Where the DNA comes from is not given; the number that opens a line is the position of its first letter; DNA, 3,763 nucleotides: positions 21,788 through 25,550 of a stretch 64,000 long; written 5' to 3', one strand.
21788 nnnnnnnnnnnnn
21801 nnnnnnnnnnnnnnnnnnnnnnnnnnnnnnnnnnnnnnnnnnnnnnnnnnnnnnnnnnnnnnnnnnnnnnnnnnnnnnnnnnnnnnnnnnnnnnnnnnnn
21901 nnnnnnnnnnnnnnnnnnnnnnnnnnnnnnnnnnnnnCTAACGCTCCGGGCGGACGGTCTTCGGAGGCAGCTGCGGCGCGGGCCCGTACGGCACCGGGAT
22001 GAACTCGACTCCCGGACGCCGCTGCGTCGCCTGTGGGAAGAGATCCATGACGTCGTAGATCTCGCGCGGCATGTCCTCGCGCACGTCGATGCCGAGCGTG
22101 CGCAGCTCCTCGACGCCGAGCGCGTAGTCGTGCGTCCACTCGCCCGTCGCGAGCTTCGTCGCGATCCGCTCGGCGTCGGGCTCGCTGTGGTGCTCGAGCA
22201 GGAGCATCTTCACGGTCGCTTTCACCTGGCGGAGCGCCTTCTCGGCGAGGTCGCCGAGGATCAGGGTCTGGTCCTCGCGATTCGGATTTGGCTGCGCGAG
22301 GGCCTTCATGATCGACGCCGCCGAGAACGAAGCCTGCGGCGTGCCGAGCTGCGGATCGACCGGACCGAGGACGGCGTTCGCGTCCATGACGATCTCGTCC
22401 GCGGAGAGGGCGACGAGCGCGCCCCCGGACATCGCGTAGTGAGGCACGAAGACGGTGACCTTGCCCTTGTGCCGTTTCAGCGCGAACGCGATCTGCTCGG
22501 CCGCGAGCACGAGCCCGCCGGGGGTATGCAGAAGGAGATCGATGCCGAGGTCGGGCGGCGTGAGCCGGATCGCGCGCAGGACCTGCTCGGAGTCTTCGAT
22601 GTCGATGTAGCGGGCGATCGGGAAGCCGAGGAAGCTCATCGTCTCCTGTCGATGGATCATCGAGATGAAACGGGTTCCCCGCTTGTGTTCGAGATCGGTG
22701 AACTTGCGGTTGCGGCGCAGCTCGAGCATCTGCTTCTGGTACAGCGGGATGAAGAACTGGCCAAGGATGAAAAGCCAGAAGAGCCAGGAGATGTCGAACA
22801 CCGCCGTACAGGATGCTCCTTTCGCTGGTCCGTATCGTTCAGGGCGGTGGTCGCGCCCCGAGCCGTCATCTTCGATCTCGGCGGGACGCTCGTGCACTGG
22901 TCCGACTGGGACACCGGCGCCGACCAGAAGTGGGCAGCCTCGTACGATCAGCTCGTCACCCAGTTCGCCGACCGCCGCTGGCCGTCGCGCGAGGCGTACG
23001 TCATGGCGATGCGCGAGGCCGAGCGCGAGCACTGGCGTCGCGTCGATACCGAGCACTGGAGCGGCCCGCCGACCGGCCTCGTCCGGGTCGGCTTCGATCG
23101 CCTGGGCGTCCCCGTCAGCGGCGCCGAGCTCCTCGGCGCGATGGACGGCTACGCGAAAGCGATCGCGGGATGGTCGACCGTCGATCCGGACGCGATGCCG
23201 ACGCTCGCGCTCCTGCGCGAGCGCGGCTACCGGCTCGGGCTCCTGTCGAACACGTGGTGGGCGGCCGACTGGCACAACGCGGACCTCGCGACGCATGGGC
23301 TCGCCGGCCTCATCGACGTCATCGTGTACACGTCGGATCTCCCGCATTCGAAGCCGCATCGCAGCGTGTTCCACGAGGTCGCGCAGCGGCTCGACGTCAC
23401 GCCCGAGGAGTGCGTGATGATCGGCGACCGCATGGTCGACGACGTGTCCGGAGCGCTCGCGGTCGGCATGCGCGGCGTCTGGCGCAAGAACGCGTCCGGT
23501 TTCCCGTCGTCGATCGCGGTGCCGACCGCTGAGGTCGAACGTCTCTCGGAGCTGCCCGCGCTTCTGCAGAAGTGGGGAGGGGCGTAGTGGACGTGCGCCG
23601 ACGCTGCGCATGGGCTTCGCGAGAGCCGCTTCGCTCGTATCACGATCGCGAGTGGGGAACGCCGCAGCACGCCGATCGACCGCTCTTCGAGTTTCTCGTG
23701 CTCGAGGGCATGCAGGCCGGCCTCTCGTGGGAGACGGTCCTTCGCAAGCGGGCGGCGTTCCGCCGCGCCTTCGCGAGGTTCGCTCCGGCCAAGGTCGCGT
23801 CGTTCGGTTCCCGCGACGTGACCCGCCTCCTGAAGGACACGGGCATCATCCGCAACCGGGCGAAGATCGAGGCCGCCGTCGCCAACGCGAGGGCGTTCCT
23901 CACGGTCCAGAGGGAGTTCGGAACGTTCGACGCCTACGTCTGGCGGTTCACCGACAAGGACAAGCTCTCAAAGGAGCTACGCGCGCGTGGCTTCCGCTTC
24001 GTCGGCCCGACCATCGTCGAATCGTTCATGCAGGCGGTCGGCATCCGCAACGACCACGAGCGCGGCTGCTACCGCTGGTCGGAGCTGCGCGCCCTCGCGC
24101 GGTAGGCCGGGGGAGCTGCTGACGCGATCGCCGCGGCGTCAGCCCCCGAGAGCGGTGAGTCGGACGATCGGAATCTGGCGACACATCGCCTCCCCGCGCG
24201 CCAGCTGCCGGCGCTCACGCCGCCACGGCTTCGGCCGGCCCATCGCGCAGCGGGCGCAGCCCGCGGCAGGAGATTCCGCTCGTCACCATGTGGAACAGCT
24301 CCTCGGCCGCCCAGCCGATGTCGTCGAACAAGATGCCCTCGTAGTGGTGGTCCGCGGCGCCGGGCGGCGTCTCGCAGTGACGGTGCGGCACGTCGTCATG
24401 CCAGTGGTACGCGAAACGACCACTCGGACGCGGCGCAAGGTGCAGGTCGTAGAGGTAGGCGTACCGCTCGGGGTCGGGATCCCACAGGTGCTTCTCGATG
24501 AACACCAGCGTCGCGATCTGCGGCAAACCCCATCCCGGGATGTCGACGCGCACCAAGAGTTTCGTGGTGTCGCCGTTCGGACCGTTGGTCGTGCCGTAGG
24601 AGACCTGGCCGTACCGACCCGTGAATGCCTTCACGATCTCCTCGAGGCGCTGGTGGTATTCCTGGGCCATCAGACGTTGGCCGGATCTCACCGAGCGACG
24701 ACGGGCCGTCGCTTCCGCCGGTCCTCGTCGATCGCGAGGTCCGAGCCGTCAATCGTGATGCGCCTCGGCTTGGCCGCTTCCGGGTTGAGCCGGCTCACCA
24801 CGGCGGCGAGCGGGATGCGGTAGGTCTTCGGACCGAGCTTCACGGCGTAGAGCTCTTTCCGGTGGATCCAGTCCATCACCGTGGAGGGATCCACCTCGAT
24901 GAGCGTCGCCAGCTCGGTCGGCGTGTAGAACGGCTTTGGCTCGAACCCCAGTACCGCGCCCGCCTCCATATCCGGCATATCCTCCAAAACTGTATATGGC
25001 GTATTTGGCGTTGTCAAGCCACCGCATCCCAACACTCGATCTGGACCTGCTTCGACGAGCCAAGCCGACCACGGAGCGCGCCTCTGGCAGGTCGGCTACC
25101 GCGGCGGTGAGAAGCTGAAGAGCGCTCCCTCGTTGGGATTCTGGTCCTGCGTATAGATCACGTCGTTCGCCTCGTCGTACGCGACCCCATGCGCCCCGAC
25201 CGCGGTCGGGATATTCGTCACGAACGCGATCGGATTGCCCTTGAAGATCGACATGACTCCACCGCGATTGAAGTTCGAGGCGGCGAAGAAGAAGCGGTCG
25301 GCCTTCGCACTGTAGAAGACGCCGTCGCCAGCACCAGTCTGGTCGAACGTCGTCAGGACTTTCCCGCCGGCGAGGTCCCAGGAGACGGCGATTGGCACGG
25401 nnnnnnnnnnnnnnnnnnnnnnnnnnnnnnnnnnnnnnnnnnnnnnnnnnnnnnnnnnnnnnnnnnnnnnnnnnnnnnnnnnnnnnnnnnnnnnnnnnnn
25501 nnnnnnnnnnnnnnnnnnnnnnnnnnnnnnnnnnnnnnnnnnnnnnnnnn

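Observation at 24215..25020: Two-gene cassette: excisionase-type HTH plus an unknown His-rich 158-aa protein behind a near-consensus promoter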

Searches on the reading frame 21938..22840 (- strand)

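Call 76: search_protein_families(library=pfam, proteins=[window:21938-22840:-], max_evalue=0.0001)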
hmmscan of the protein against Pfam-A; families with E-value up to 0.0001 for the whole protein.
window:21938-22840:- (300 aa): 2 families
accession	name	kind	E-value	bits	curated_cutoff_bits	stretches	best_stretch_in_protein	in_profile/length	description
PF01972.22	SDH_protease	-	4.7e-105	351.1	31.3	1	18-286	12-277/286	ClpP-like SDH-type serine proteinase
PF25145.1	NfeD1b_N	-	2.8e-12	47.1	40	1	103-160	37-94/189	NfeD1b, N-terminal domain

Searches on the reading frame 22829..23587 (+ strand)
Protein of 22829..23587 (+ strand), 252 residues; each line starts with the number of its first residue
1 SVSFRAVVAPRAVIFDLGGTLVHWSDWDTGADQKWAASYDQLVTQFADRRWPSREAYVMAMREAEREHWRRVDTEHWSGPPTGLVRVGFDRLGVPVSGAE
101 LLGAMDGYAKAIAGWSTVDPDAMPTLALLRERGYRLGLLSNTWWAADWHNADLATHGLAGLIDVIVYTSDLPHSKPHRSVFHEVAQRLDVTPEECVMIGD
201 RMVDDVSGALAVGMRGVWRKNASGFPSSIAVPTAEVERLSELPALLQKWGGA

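Call 76: search_protein_families(library=pfam, proteins=[window:22829-23587:+], max_evalue=0.0001)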
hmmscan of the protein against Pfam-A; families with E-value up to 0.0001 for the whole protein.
window:22829-23587:+ (252 aa): 3 families
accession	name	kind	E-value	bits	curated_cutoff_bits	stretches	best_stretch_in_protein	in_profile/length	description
PF00702.32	Hydrolase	-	9.8e-24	85.2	26.4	1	11-213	2-191/191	haloacid dehalogenase-like hydrolase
PF13419.12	HAD_2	-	1.3e-15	58.4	23.8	1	121-217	83-176/178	Haloacid dehalogenase-like hydrolase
PF13242.12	Hydrolase_like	-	7.1e-13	48.7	22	1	174-218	3-47/75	HAD-hyrolase-like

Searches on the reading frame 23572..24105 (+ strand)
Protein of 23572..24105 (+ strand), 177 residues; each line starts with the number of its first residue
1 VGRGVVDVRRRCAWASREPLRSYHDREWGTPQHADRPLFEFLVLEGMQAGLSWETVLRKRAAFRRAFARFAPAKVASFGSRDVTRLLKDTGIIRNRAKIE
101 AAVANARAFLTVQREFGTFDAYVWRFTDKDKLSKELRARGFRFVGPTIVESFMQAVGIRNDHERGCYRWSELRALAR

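Call 3: search_protein_families(library=pfam, proteins=[window:23572-24105:+], max_evalue=1)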
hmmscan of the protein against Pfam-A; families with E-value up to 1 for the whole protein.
window:23572-24105:+ (177 aa): 2 families
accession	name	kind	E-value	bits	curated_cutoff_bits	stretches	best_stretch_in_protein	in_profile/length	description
PF03352.18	Adenine_glyco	-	4.7e-63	212.7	25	2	17-130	5-118/177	Methyladenine glycosylase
PF00730.31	HhH-GPD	-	0.019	15.7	26.2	1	47-135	5-91/108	HhH-GPD superfamily base excision DNA repair protein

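Call 4: search_protein_families(library=ncbifam, proteins=[window:23572-24105:+], max_evalue=1)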
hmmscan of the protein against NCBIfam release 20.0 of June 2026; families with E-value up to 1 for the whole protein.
window:23572-24105:+ (177 aa): 2 families
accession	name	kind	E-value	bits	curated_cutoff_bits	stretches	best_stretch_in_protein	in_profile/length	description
TIGR00624.1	tag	subfamily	1e-52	178.5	232.5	2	11-129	2-119/179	DNA-3-methyladenine glycosylase I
NF007678.0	PRK10353.1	equivalog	6.2e-51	172.5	349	2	10-130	2-123/189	DNA-3-methyladenine glycosylase I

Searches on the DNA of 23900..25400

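Call 92: search_rna_families(source=window, start=23900, end=25400, threshold=evalue, max_evalue=1)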
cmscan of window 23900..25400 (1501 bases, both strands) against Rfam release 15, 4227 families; matches with E-value up to 1: 0.
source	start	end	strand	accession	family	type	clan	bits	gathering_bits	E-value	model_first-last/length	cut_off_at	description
